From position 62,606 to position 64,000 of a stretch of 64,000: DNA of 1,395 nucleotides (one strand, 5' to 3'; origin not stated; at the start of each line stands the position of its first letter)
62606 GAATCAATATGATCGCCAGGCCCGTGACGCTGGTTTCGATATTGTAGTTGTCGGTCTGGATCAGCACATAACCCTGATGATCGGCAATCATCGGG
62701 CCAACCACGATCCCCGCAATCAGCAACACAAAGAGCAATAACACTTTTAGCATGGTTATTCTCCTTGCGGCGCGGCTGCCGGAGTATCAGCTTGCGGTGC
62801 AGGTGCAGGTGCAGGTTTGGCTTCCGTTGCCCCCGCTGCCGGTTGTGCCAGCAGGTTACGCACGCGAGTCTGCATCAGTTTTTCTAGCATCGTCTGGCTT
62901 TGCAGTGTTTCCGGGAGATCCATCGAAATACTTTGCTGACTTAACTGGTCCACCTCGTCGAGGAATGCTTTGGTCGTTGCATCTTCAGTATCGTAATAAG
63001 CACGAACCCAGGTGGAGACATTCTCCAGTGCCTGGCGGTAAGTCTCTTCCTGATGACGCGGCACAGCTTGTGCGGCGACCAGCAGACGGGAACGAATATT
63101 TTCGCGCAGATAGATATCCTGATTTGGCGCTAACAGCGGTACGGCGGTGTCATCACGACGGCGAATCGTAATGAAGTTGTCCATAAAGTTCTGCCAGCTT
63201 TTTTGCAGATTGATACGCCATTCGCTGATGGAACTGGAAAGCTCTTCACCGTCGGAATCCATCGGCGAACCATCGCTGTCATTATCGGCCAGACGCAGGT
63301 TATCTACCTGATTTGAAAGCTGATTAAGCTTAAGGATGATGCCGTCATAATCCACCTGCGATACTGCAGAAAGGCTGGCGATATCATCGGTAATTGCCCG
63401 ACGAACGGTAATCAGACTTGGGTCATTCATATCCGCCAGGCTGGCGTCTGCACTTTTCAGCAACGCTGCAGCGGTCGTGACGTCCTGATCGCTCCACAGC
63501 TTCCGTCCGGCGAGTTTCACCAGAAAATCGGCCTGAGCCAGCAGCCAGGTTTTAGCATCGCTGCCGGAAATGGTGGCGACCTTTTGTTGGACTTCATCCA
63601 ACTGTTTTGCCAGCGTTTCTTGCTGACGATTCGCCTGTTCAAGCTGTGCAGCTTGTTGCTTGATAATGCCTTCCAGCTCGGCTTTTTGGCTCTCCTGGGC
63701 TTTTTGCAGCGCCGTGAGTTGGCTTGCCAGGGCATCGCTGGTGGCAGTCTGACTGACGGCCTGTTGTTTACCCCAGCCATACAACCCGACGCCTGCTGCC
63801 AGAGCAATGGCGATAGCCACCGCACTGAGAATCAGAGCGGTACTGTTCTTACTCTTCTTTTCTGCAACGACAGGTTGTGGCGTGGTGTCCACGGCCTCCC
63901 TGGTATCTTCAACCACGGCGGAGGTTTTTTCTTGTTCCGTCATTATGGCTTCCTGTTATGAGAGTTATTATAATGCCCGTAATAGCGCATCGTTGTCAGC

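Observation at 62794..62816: In-frame hexanucleotide tandem repeat in the hemX C-terminal coding region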

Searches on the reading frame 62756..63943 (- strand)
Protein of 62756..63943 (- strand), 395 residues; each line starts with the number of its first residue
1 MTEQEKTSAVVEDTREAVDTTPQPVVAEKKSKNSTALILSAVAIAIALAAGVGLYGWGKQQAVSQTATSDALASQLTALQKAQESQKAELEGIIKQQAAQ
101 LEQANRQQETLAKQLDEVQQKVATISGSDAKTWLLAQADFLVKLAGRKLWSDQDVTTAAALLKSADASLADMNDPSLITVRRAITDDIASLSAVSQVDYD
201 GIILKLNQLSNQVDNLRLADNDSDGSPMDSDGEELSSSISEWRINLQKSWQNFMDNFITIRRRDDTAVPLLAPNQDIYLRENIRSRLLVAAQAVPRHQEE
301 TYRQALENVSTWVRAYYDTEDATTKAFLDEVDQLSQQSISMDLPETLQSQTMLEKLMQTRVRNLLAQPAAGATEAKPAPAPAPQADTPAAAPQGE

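Call 5: search_protein_families(library=pfam, proteins=[window:62756-63943:-])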
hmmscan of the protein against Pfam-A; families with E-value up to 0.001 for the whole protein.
window:62756-63943:- (395 aa): 3 families
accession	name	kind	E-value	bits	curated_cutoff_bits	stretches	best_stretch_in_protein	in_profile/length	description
PF04375.19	HemX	-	8.7e-108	359.8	25.9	1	130-363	2-235/236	HemX, putative uroporphyrinogen-III C-methyltransferase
PF04906.18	Tweety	-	4e-05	22.9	31.8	1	29-127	74-174/431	Tweety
PF04625.18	DEC-1_N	-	0.00064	19.3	29.2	1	334-393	87-142/403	DEC-1 protein, N-terminal region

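Call 35: find_homologous_proteins(query=window:62756-63943:-, max_evalue=1e-10)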
Query window:62756-63943:- (395 aa): 2901 proteins with E <= 1e-10 among 8000 candidates; the best 120 are listed.
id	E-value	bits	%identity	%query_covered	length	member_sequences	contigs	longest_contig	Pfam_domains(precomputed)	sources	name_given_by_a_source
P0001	5.0e-270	912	97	96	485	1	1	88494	PF04375.20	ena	-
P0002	5.1e-231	784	95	100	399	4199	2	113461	PF04375.20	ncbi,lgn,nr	ncbi:TPA: uroporphyrinogen-III C-methyltransferase [Escherichia coli]|nr:uroporphyrinogen-III C-meth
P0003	6.9e-225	764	95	100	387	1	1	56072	PF04375.20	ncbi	-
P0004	5.4e-221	751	94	100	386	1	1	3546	PF04375.20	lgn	-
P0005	2.9e-217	739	89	100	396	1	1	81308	PF04906.19,PF04375.20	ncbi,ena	-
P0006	3.9e-216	735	90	93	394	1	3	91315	PF04906.19,PF04375.20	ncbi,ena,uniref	ncbi:uroporphyrinogen-III C-methyltransferase [Citrobacter amalonaticus]|uniref:uroporphyrinogen-III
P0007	4.6e-216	735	88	100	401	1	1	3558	PF04906.19,PF04375.20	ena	-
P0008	5.3e-216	735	88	100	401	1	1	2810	PF04906.19,PF04375.20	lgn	-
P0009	7.7e-216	734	87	100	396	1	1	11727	PF04906.19,PF04375.20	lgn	-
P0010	1.4e-215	733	90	92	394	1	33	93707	PF04375.20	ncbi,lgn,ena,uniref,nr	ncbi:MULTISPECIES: uroporphyrinogen-III C-methyltransferase [Citrobacter]|uniref:uroporphyrinogen-II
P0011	1.6e-215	733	87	100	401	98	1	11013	PF04906.19,PF04375.20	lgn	-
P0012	1.7e-215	733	88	100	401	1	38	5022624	PF04906.19,PF04375.20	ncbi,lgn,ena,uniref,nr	ncbi:TPA: uroporphyrinogen-III C-methyltransferase [Citrobacter farmeri]|uniref:uroporphyrinogen-III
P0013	1.8e-215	733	87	100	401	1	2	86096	PF04906.19,PF04375.20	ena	-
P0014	1.9e-215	733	88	100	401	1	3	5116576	PF04906.19,PF04375.20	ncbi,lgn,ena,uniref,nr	ncbi:uroporphyrinogen-III C-methyltransferase [Citrobacter farmeri]|uniref:uroporphyrinogen-III C-me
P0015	2.0e-215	733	90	92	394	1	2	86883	PF04906.19,PF04375.20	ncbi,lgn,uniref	ncbi:uroporphyrinogen-III C-methyltransferase [Citrobacter sedlakii]|uniref:uroporphyrinogen-III C-m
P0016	2.5e-215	733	87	100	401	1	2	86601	PF04906.19,PF04375.20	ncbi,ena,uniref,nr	ncbi:uroporphyrinogen-III C-methyltransferase [Citrobacter farmeri]|uniref:uroporphyrinogen-III C-me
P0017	3.4e-215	732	90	92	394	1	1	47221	PF04375.20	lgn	-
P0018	4.6e-215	732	88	100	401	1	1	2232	PF04906.19,PF04375.20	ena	-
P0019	4.9e-215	732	90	92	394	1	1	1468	PF04906.19,PF04375.20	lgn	-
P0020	4.9e-215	732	88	100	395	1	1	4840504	PF04906.19,PF04375.20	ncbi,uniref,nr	ncbi:uroporphyrinogen-III C-methyltransferase [Citrobacter tructae]|uniref:Uroporphyrinogen-III C-me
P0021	4.9e-215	732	88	100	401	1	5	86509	PF04906.19,PF04375.20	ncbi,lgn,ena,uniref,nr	ncbi:TPA: uroporphyrinogen-III C-methyltransferase [Citrobacter farmeri]|uniref:uroporphyrinogen-III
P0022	5.1e-215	732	88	100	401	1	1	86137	PF04906.19,PF04375.20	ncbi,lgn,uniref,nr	ncbi:uroporphyrinogen-III C-methyltransferase [Citrobacter farmeri]|uniref:uroporphyrinogen-III C-me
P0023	5.6e-215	731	87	100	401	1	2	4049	PF04906.19,PF04375.20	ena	-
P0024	5.8e-215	731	88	100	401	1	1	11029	PF04906.19,PF04375.20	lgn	-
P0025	6.3e-215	731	88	100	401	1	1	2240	PF04906.19,PF04375.20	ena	-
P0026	6.7e-215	731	90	92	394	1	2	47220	PF04375.20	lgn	-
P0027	6.7e-215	731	90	92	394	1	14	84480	PF04375.20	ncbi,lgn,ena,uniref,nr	ncbi:uroporphyrinogen-III C-methyltransferase [Citrobacter sedlakii]|uniref:uroporphyrinogen-III C-m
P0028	9.0e-215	731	90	92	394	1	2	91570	PF04375.20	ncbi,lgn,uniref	ncbi:uroporphyrinogen-III C-methyltransferase [Citrobacter sp. RHB21-C01]|uniref:uroporphyrinogen-II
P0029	9.2e-215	731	90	92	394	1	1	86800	PF04375.20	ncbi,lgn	ncbi:TPA: uroporphyrinogen-III C-methyltransferase [Citrobacter sedlakii]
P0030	9.5e-215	731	90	92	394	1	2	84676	PF04375.20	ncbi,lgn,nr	ncbi:TPA: uroporphyrinogen-III C-methyltransferase [Citrobacter sedlakii]|nr:uroporphyrinogen-III C-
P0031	9.8e-215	731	90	92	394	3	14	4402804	PF04375.20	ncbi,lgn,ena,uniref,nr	ncbi:uroporphyrinogen-III C-methyltransferase [Citrobacter sedlakii]|uniref:Uroporphyrinogen-III C-m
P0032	1.2e-214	730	90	92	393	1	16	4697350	PF04375.20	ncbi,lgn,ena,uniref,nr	ncbi:TPA: uroporphyrinogen-III C-methyltransferase [Citrobacter koseri]|uniref:uroporphyrinogen-III 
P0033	1.3e-214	730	90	92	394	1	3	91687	PF04375.20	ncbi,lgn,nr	ncbi:TPA: uroporphyrinogen-III C-methyltransferase [Citrobacter sedlakii]|nr:uroporphyrinogen-III C-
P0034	1.5e-214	730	90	92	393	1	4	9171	PF04906.19,PF04375.20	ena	-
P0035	1.7e-214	730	90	92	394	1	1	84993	PF04375.20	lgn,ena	-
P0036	1.7e-214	730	90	92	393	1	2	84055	PF04375.20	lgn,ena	-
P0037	2.1e-214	729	88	100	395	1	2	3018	PF04375.20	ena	-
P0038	2.4e-214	729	90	92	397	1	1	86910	PF04375.20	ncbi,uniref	ncbi:uroporphyrinogen-III C-methyltransferase [Citrobacter sedlakii]|uniref:uroporphyrinogen-III C-m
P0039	2.7e-214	729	90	92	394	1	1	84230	PF04375.20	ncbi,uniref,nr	ncbi:uroporphyrinogen-III C-methyltransferase [Citrobacter sedlakii]|uniref:uroporphyrinogen-III C-m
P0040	2.9e-214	729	90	92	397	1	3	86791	PF04375.20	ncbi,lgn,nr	ncbi:TPA: uroporphyrinogen-III C-methyltransferase [Citrobacter sedlakii]|nr:uroporphyrinogen-III C-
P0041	3.3e-214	729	90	92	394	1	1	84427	PF04375.20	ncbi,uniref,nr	ncbi:uroporphyrinogen-III C-methyltransferase [Citrobacter sedlakii]|uniref:uroporphyrinogen-III C-m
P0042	3.6e-214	729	90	92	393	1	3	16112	PF04375.20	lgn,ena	-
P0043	3.6e-214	729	90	92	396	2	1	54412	PF04375.20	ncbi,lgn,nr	ncbi:TPA: uroporphyrinogen-III C-methyltransferase [Citrobacter rodentium]|nr:uroporphyrinogen-III C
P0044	3.7e-214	729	90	92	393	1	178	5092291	PF04375.20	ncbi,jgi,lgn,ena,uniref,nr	ncbi:TPA: uroporphyrinogen-III C-methyltransferase [Citrobacter koseri]|uniref:Uroporphyrinogen-III 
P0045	4.2e-214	729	90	92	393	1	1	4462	PF04375.20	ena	-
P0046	5.9e-214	728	90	92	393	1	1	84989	PF04375.20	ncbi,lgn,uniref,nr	ncbi:uroporphyrinogen-III C-methyltransferase [Citrobacter koseri]|uniref:uroporphyrinogen-III C-met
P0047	6.0e-214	728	90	92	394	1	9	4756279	PF04375.20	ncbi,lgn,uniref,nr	ncbi:uroporphyrinogen-III C-methyltransferase [Citrobacter sedlakii]|uniref:uroporphyrinogen-III C-m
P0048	7.3e-214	728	90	92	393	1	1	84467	PF04375.20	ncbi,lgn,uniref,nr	ncbi:uroporphyrinogen-III C-methyltransferase [Citrobacter koseri]|uniref:uroporphyrinogen-III C-met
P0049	7.8e-214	728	89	92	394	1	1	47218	PF04375.20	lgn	-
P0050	8.4e-214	728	90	92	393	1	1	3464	PF04375.20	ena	-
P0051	8.9e-214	727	90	92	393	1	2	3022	PF04375.20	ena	-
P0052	9.6e-214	727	90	92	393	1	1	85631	PF04906.19,PF04375.20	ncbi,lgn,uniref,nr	ncbi:uroporphyrinogen-III C-methyltransferase [Citrobacter koseri]|uniref:uroporphyrinogen-III C-met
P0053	1.3e-213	727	90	92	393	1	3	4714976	PF04375.20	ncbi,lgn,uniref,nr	ncbi:uroporphyrinogen-III C-methyltransferase [Citrobacter koseri]|uniref:uroporphyrinogen-III C-met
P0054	1.5e-213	727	81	100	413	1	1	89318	PF04375.20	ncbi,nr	ncbi:uroporphyrinogen-III C-methyltransferase [Salmonella enterica subsp. enterica serovar Berta]|nr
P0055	1.5e-213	727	89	93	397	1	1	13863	PF04375.20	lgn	-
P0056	1.6e-213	727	90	92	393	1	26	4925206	PF04375.20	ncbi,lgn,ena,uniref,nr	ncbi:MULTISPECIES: uroporphyrinogen-III C-methyltransferase [Citrobacter]|uniref:uroporphyrinogen-II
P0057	1.9e-213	726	90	92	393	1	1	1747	PF04375.20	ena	-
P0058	2.1e-213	726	90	92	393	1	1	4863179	PF04906.19,PF04375.20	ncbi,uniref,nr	ncbi:uroporphyrinogen-III C-methyltransferase [Citrobacter koseri]|uniref:uroporphyrinogen-III C-met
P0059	2.1e-213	726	96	91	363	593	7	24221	PF04375.20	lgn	-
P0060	2.1e-213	726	90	92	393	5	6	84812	PF04375.20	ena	-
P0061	2.6e-213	726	90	93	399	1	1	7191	PF04375.20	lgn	-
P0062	2.7e-213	726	90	92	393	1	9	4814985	PF04906.19,PF04375.20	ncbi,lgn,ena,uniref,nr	ncbi:uroporphyrinogen-III C-methyltransferase [Citrobacter koseri]|uniref:uroporphyrinogen-III C-met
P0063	2.7e-213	726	90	92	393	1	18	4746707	PF04375.20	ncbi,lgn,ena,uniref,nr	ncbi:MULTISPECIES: uroporphyrinogen-III C-methyltransferase [Citrobacter]|uniref:uroporphyrinogen-II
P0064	2.7e-213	726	90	92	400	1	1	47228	PF04375.20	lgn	-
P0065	2.9e-213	726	88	100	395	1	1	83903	PF04906.19,PF04375.20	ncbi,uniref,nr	ncbi:uroporphyrinogen-III C-methyltransferase [Citrobacter sp. Res13-Sevr-PEB04-36]|uniref:uroporphy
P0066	3.2e-213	726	90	92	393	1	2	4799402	PF04375.20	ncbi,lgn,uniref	ncbi:uroporphyrinogen-III C-methyltransferase [Citrobacter koseri]|uniref:uroporphyrinogen-III C-met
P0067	3.2e-213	726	90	92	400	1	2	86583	PF04375.20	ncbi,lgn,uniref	ncbi:uroporphyrinogen-III C-methyltransferase [Citrobacter sedlakii]|uniref:uroporphyrinogen-III C-m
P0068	3.4e-213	726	88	100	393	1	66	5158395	PF04375.20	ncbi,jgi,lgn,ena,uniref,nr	ncbi:uroporphyrinogen-III C-methyltransferase [Citrobacter freundii]|uniref:uroporphyrinogen-III C-m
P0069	3.9e-213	725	89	100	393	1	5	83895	PF04375.20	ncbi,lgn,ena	ncbi:TPA: uroporphyrinogen-III C-methyltransferase [Citrobacter freundii]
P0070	4.3e-213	725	90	92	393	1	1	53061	PF04375.20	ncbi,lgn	ncbi:TPA: uroporphyrinogen-III C-methyltransferase [Citrobacter koseri]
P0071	6.6e-213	725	90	92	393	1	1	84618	PF04375.20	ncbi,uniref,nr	ncbi:uroporphyrinogen-III C-methyltransferase [Citrobacter sp. CK182]|uniref:uroporphyrinogen-III C-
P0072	7.9e-213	724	89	92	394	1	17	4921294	PF04375.20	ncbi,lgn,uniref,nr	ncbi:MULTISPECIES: uroporphyrinogen-III C-methyltransferase [Citrobacter]|uniref:uroporphyrinogen-II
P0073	1.1e-212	724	88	100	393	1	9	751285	PF04375.20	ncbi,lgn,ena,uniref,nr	ncbi:uroporphyrinogen-III C-methyltransferase [Citrobacter murliniae]|uniref:Uroporphyrinogen-III C-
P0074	1.3e-212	724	90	92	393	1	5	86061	PF04375.20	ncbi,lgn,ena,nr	ncbi:TPA: uroporphyrinogen-III C-methyltransferase [Citrobacter koseri]|nr:uroporphyrinogen-III C-me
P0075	1.3e-212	724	90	92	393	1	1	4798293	PF04375.20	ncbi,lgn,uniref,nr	ncbi:uroporphyrinogen-III C-methyltransferase [Citrobacter koseri]|uniref:uroporphyrinogen-III C-met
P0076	1.5e-212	723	90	95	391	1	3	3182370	PF04375.20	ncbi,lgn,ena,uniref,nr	ncbi:uroporphyrinogen-III C-methyltransferase [Citrobacter sp. Marseille-Q6884]|uniref:uroporphyrino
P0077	1.5e-212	723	90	92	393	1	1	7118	PF04906.19,PF04375.20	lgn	-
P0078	1.7e-212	723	92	100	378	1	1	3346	PF04906.19,PF04375.20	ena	-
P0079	1.9e-212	723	87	100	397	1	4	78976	PF04375.20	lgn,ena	-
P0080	3.0e-212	722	89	93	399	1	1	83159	PF04906.19,PF04375.20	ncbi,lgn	ncbi:TPA: uroporphyrinogen-III C-methyltransferase [Citrobacter gillenii]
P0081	3.4e-212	722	89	93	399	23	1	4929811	PF04375.20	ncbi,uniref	ncbi:uroporphyrinogen-III C-methyltransferase [Citrobacter gillenii]|uniref:uroporphyrinogen-III C-m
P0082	4.0e-212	722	89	93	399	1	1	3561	PF04375.20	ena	-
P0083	8.3e-212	721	88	100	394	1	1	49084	PF04375.20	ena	-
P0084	8.6e-212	721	88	100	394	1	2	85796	PF04375.20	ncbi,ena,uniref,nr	ncbi:uroporphyrinogen-III C-methyltransferase [Citrobacter sp. wls619]|uniref:uroporphyrinogen-III C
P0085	9.5e-212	721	87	100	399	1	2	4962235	PF04375.20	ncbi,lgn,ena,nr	ncbi:uroporphyrinogen-III C-methyltransferase [Citrobacter freundii]|nr:uroporphyrinogen-III C-methy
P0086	9.7e-212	721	89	100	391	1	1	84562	PF04375.20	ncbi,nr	ncbi:uroporphyrinogen-III C-methyltransferase [Salmonella enterica subsp. enterica serovar Saintpaul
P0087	1.2e-211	720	89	92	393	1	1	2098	PF04375.20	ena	-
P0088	2.9e-211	719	87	100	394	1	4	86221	PF04375.20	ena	-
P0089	3.7e-211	719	87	100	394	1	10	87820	PF04375.20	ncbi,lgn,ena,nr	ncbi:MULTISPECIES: uroporphyrinogen-III C-methyltransferase [unclassified Citrobacter]|nr:MULTISPECI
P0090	7.3e-211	718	86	100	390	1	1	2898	PF04906.19,PF04375.20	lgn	-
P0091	8.0e-211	718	87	100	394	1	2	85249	PF04375.20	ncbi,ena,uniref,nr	ncbi:uroporphyrinogen-III C-methyltransferase [Citrobacter sp. Cu233]|uniref:uroporphyrinogen-III C-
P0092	8.1e-211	718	87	100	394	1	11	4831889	PF04906.19,PF04375.20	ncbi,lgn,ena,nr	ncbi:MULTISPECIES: uroporphyrinogen-III C-methyltransferase [unclassified Citrobacter]|nr:MULTISPECI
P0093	8.5e-211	718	87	100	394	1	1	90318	PF04375.20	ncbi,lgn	ncbi:TPA: uroporphyrinogen-III C-methyltransferase [Citrobacter pasteurii]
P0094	9.4e-211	718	87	100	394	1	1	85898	PF04375.20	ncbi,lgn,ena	-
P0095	1.3e-210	717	89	93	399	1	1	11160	PF04375.20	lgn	-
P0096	2.1e-210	716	87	100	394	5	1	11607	PF04375.20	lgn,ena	-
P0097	2.4e-210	716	87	100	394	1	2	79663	PF04906.19,PF04375.20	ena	-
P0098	3.2e-210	716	87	100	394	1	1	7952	PF04375.20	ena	-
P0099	4.3e-210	715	90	92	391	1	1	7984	PF04906.19,PF04375.20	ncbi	ncbi:MAG: uroporphyrinogen-III C-methyltransferase [Citrobacter sp.]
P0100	5.0e-210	715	90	100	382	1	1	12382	PF04375.20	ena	-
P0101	6.7e-210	715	88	100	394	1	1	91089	PF04375.20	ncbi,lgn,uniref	ncbi:uroporphyrinogen-III C-methyltransferase [Citrobacter sp. U14242]|uniref:uroporphyrinogen-III C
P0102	7.5e-210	715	91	92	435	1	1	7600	PF04906.19,PF04375.20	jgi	-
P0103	4.3e-209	712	90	92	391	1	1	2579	PF04906.19,PF04375.20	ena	-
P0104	7.7e-209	711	90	92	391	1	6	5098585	PF04906.19,PF04375.20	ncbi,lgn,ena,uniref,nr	ncbi:TPA: uroporphyrinogen-III C-methyltransferase [Citrobacter braakii]|uniref:uroporphyrinogen-III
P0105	1.2e-208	711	90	92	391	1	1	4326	PF04906.19,PF04375.20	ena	-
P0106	1.4e-208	710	86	100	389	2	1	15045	PF04375.20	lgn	-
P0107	1.6e-208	710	87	100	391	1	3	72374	PF04906.19,PF04375.20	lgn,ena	-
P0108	1.9e-208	710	89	93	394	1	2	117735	PF04906.19,PF04375.20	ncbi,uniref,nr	ncbi:uroporphyrinogen-III C-methyltransferase [Citrobacter amalonaticus]|uniref:Uroporphyrinogen-III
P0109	2.3e-208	710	87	100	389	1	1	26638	PF04375.20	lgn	-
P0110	2.5e-208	710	86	100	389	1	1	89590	PF04375.20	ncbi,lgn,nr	ncbi:uroporphyrinogen-III C-methyltransferase [Salmonella enterica subsp. enterica]|nr:uroporphyrino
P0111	3.3e-208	709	86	100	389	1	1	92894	PF04375.20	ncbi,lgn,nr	ncbi:uroporphyrinogen-III C-methyltransferase [Salmonella enterica subsp. enterica serovar Montevide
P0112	4.0e-208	709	87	100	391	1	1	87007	PF04906.19,PF04375.20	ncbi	ncbi:uroporphyrinogen-III C-methyltransferase [Citrobacter freundii]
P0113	4.1e-208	709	87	100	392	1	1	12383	PF04906.19,PF04375.20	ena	-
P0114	4.2e-208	709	87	100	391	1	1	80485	PF04906.19,PF04375.20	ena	-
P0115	5.1e-208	709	86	100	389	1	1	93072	PF04375.20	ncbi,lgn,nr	ncbi:uroporphyrinogen-III C-methyltransferase [Salmonella enterica subsp. salamae]|nr:uroporphyrinog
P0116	5.2e-208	708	86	100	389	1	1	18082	PF04375.20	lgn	-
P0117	6.3e-208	708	86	100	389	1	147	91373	PF04375.20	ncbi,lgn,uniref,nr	ncbi:uroporphyrinogen-III C-methyltransferase [Salmonella enterica]|uniref:Uroporphyrinogen-III C-me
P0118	6.3e-208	708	86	100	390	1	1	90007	PF04375.20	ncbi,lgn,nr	ncbi:uroporphyrinogen-III C-methyltransferase [Salmonella enterica subsp. enterica serovar Hartford]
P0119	6.8e-208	708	86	100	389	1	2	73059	PF04375.20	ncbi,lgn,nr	ncbi:uroporphyrinogen-III C-methyltransferase [Salmonella enterica]|nr:uroporphyrinogen-III C-methyl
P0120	6.8e-208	708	90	93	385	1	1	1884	PF04375.20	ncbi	ncbi:MAG: uroporphyrinogen-III C-methyltransferase, partial [Citrobacter sp.]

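Call 44: list_cluster_members(proteins=[P0002])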
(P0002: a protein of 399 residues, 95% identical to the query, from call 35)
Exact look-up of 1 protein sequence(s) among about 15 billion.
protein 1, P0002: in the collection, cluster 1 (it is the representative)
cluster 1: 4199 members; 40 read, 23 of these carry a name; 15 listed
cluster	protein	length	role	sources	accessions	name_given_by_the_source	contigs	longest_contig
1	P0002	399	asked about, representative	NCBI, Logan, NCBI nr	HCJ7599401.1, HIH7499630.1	TPA: uroporphyrinogen-III C-methyltransferase [Escherichia coli] | uroporphyrinogen-III C-methyltransferase [Escherichia coli]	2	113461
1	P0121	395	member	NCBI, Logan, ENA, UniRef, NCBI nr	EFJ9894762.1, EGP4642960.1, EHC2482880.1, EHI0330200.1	uroporphyrinogen-III C-methyltransferase [Escherichia coli] | uroporphyrinogen-III C-methyltransferase n=1 Tax=Escherichia coli TaxID=562 ...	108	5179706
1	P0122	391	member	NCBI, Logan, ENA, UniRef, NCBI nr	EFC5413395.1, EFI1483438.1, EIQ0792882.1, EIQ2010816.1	uroporphyrinogen-III C-methyltransferase [Escherichia coli] | uroporphyrinogen-III C-methyltransferase n=1 Tax=Escherichia coli TaxID=562 ...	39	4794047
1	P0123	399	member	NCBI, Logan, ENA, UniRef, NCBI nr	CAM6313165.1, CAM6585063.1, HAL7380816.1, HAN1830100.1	TPA: uroporphyrinogen-III C-methyltransferase [Escherichia coli] | uroporphyrinogen-III C-methyltransferase n=1 Tax=Escherichia coli TaxID=562 ... | uroporphyrinogen-III C-methyltransferase [Escherichia coli]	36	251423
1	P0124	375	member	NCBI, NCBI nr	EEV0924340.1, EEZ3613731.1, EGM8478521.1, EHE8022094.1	uroporphyrinogen-III C-methyltransferase, partial [Escherichia coli] | uroporphyrinogen-III C-methyltransferase [Escherichia coli]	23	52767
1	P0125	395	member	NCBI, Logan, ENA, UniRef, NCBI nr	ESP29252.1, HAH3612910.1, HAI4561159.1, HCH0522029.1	TPA: uroporphyrinogen-III C-methyltransferase [Escherichia coli] | uroporphyrinogen-III C-methyltransferase n=1 Tax=Escherichia coli TaxID=562 ... | uroporphyrinogen-III C-methyltransferase [Escherichia coli]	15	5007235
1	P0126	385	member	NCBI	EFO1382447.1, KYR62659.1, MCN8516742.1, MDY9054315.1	uroporphyrinogen-III C-methyltransferase, partial [Escherichia coli]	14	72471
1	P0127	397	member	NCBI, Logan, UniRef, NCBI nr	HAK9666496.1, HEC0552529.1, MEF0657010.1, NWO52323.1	uroporphyrinogen-III C-methyltransferase [Escherichia coli] | uroporphyrinogen-III C-methyltransferase n=1 Tax=Escherichia coli TaxID=562 ...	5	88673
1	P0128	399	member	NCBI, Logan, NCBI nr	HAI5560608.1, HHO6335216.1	TPA: uroporphyrinogen-III C-methyltransferase [Escherichia coli] | uroporphyrinogen-III C-methyltransferase [Escherichia coli]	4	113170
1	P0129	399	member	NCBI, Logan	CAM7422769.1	uroporphyrinogen-III C-methyltransferase [Escherichia coli]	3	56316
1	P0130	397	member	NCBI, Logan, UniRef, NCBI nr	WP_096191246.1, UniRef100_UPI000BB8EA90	uroporphyrinogen-III C-methyltransferase [Escherichia coli] | uroporphyrinogen-III C-methyltransferase n=1 Tax=Escherichia coli TaxID=562 ...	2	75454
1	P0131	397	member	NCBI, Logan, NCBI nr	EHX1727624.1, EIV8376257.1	uroporphyrinogen-III C-methyltransferase [Escherichia coli]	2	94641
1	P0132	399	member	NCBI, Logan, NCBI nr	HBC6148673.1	TPA: uroporphyrinogen-III C-methyltransferase [Escherichia coli] | uroporphyrinogen-III C-methyltransferase [Escherichia coli]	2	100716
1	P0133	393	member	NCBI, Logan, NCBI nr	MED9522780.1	uroporphyrinogen-III C-methyltransferase [Escherichia marmotae]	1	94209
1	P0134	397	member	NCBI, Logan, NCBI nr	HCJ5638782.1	TPA: uroporphyrinogen-III C-methyltransferase [Escherichia coli] | uroporphyrinogen-III C-methyltransferase [Escherichia coli]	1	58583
